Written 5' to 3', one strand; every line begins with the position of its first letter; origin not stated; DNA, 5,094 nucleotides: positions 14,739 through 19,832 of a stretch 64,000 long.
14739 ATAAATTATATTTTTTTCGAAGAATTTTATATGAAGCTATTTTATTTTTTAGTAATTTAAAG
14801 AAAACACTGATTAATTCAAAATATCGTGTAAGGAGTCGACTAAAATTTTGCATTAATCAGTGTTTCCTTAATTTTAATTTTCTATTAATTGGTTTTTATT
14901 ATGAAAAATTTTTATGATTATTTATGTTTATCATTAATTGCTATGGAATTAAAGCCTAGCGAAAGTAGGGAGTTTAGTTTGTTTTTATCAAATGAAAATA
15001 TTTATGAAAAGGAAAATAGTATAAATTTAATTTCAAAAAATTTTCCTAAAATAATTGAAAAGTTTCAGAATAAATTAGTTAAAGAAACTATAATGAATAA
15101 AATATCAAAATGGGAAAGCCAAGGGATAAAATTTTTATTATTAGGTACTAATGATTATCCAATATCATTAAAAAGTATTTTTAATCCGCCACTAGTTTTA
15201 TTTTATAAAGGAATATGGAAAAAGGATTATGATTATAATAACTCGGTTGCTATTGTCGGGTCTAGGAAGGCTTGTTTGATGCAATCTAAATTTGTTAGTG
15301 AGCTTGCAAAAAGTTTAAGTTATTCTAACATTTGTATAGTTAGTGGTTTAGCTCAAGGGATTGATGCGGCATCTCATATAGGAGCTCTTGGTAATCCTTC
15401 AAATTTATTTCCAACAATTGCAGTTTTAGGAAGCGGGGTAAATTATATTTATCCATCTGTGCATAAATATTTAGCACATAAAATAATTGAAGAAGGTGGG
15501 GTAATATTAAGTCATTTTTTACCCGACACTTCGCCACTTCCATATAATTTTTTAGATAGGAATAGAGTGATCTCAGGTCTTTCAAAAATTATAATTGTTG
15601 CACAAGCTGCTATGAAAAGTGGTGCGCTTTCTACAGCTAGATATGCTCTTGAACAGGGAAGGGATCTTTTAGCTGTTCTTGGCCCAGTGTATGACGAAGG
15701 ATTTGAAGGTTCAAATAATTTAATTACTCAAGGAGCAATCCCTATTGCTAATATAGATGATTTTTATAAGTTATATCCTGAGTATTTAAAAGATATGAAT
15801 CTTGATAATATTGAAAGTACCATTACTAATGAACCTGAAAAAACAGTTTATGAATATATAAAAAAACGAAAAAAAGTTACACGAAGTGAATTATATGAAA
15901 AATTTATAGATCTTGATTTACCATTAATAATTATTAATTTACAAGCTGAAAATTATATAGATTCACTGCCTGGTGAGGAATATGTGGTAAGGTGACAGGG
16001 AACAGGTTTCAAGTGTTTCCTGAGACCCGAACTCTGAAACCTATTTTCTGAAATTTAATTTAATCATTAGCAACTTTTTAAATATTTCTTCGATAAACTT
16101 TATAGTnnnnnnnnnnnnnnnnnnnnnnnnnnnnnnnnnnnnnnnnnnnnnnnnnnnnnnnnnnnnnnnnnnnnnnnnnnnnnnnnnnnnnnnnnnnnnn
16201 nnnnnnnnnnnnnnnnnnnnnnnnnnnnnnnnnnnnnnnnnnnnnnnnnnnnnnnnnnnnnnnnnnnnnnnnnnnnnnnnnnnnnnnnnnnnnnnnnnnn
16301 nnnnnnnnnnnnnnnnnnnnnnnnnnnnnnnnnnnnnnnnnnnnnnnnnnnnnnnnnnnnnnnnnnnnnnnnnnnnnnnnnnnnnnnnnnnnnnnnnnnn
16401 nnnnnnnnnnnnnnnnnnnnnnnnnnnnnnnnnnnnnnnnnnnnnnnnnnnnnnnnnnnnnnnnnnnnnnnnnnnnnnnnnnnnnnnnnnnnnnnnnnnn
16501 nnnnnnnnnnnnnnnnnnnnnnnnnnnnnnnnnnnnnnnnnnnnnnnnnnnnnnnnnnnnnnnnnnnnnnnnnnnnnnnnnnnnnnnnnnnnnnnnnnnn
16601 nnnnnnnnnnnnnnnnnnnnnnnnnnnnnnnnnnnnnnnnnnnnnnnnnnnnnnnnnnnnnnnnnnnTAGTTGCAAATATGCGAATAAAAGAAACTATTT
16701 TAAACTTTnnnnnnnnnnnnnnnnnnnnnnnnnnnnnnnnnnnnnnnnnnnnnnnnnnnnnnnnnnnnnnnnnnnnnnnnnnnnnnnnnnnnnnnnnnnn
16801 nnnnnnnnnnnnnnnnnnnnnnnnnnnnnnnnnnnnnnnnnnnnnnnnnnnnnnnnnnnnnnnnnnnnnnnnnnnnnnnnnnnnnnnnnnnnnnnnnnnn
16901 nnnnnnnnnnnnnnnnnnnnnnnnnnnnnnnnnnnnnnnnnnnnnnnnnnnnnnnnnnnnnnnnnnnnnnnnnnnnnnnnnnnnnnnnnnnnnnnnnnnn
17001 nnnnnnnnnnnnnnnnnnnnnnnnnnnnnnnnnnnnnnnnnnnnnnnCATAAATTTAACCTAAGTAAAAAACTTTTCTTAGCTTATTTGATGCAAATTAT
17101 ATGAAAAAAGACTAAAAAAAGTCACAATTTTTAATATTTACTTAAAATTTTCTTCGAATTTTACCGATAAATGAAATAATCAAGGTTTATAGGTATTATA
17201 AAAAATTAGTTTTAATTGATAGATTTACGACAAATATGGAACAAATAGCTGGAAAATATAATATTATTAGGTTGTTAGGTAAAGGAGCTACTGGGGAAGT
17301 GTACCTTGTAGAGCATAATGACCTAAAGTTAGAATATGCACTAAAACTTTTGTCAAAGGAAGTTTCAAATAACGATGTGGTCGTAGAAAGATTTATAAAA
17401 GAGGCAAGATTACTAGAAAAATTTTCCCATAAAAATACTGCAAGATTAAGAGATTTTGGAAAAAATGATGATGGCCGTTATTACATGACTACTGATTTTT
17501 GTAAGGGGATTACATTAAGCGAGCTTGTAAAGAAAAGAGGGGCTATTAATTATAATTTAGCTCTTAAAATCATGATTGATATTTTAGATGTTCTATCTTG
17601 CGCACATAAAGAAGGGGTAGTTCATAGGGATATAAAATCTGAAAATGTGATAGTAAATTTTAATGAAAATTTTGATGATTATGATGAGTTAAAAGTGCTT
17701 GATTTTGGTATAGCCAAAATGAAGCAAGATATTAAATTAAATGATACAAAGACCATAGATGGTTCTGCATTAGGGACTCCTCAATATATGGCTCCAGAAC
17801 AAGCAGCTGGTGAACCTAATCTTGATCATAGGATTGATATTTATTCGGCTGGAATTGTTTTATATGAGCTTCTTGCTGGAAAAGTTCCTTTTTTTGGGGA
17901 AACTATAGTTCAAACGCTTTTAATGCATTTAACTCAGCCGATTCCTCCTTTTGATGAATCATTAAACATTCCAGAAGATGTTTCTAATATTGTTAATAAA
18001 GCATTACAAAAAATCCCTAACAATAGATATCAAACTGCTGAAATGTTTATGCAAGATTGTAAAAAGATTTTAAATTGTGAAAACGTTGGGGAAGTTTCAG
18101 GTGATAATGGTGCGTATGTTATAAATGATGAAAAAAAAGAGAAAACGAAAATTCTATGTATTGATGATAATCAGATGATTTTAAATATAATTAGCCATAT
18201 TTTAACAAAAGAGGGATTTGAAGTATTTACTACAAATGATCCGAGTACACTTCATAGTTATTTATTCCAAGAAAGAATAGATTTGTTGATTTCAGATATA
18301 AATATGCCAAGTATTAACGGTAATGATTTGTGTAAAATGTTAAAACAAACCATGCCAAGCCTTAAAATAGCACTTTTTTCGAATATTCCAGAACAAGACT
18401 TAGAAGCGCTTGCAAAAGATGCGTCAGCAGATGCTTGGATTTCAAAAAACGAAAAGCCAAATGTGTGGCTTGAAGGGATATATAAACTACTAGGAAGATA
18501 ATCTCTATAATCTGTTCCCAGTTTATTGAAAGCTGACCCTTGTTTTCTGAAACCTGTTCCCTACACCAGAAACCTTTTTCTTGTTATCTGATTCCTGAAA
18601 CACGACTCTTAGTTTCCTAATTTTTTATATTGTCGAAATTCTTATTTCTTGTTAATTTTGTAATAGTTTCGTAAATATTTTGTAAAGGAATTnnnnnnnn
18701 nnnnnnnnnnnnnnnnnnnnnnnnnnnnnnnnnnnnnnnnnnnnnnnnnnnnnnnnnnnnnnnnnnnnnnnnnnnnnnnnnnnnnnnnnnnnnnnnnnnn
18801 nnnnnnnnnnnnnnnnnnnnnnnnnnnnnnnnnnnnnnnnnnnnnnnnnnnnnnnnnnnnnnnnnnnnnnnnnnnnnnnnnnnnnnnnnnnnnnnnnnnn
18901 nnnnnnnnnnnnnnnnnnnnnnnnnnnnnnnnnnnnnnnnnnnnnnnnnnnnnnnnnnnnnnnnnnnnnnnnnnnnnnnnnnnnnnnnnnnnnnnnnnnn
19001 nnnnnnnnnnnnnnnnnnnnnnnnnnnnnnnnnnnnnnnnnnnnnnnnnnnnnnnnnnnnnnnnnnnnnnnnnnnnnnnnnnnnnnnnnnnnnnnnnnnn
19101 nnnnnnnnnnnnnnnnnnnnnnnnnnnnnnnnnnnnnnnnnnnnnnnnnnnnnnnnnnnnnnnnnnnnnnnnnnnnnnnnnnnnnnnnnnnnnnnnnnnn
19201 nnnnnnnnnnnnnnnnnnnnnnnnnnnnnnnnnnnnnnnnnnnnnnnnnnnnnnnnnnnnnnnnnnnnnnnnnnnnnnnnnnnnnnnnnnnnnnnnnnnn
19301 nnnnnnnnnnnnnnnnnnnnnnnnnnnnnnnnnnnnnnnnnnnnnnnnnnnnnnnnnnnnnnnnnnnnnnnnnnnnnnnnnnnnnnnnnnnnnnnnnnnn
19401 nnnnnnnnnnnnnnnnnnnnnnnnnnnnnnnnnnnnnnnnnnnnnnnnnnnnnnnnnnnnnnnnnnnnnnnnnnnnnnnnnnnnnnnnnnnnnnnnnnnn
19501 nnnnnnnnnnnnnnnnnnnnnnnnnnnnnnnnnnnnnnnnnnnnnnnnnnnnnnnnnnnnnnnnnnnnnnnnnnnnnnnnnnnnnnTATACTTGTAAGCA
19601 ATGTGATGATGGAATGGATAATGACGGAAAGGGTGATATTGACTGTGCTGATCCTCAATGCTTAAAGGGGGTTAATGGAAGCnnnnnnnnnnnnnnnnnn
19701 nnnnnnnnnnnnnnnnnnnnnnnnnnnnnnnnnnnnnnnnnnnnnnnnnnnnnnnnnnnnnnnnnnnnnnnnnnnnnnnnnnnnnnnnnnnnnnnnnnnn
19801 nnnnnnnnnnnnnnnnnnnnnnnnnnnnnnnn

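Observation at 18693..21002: Large secreted protein built from Cys-bounded DNDGDG calcium-binding-type repeats, immediately upstream of the Tad (tight-adherence) locus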

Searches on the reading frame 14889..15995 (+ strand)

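Call 3: search_protein_families(library=pfam, proteins=[window:14889-15995:+], max_evalue=1)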
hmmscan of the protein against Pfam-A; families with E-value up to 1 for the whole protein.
window:14889-15995:+ (368 aa): 2 families
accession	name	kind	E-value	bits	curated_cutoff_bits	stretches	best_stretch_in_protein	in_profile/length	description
PF02481.21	DNA_processg_A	-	3.4e-66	222.9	29.6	1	75-286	2-210/212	DNA recombination-mediator protein A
PF18306.6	LDcluster4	-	0.2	11.7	26.3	0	119-166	3-51/151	SLOG cluster4 family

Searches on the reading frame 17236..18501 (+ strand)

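Call 3: search_protein_families(library=pfam, proteins=[window:17236-18501:+], max_evalue=1)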
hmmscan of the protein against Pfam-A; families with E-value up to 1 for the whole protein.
window:17236-18501:+ (421 aa): 8 families
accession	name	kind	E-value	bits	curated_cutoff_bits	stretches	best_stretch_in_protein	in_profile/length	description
PF00069.31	Pkinase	-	8.9e-47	160.1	31.7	1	8-271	1-258/263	Protein kinase domain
PF07714.23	PK_Tyr_Ser-Thr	-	2.9e-27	96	23.1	1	10-270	3-254/258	Protein tyrosine and serine/threonine kinase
PF00072.30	Response_reg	-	7.1e-19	68.5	30.2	1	306-409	1-104/111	Response regulator receiver domain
PF13095.12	FTA2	-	0.00097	19.3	30.2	0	7-44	23-58/214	Kinetochore Sim4 complex subunit FTA2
PF17667.7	Pkinase_fungal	-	0.0058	15.8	24.1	1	114-193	293-368/387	Fungal protein kinase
PF01636.29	APH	-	0.0059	16.8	23.2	0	124-158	166-195/239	Phosphotransferase enzyme family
PF21650.2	DnaG_cat_HB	-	0.059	13.9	27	1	33-56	5-28/63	DNA primase DnaG, catalytic core, helical bundle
PF19629.4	DUF6133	-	0.063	13.8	27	1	186-231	11-56/65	Family of unknown function (DUF6133)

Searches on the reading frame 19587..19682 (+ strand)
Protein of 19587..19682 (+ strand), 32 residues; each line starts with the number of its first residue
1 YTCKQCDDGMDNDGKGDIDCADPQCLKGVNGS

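Call 33: search_solved_structures(query=A3, max_evalue=10, show_alignments=5)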
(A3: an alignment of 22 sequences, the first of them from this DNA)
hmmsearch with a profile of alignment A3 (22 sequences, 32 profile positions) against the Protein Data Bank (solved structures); distinct sequences matched with E-value up to 10: 20.
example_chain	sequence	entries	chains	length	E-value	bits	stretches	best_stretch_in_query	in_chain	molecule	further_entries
7plp_A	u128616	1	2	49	5.4e-08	35.4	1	3-25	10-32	Teneurin-4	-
7ban_A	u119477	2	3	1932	1.2e-05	27.9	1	3-25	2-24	Teneurin-4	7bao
7bam_A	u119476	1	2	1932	1.2e-05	27.9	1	3-25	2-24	Teneurin-4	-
8fia_A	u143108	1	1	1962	9.7e-05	25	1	6-26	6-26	Teneurin-m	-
8r54_A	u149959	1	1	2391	0.00016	24.3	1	4-26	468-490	Teneurin-3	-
8r50_B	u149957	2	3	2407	0.00016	24.3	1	4-26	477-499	Teneurin-3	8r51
9igs_A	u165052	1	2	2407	0.00016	24.3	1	4-26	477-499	Isoform A1B1 of Teneurin-3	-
6cmx_A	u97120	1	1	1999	0.00093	21.8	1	3-26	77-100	Teneurin-2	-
9g42_A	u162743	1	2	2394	0.001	21.7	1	3-26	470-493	Teneurin transmembrane protein 2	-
9g41_A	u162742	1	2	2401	0.001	21.7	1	3-26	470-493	Teneurin transmembrane protein 2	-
9g2h_A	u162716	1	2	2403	0.001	21.7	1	3-26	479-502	Teneurin transmembrane protein 2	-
9g2f_A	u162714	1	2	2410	0.001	21.7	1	3-26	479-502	Teneurin transmembrane protein 2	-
6vhh_A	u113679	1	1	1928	0.0025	20.4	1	5-26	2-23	Teneurin-2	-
1ttx_A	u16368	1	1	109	0.025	17.2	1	10-18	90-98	Oncomodulin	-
8fns_A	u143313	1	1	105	0.089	15.5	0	8-21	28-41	EF-hand domain-containing protein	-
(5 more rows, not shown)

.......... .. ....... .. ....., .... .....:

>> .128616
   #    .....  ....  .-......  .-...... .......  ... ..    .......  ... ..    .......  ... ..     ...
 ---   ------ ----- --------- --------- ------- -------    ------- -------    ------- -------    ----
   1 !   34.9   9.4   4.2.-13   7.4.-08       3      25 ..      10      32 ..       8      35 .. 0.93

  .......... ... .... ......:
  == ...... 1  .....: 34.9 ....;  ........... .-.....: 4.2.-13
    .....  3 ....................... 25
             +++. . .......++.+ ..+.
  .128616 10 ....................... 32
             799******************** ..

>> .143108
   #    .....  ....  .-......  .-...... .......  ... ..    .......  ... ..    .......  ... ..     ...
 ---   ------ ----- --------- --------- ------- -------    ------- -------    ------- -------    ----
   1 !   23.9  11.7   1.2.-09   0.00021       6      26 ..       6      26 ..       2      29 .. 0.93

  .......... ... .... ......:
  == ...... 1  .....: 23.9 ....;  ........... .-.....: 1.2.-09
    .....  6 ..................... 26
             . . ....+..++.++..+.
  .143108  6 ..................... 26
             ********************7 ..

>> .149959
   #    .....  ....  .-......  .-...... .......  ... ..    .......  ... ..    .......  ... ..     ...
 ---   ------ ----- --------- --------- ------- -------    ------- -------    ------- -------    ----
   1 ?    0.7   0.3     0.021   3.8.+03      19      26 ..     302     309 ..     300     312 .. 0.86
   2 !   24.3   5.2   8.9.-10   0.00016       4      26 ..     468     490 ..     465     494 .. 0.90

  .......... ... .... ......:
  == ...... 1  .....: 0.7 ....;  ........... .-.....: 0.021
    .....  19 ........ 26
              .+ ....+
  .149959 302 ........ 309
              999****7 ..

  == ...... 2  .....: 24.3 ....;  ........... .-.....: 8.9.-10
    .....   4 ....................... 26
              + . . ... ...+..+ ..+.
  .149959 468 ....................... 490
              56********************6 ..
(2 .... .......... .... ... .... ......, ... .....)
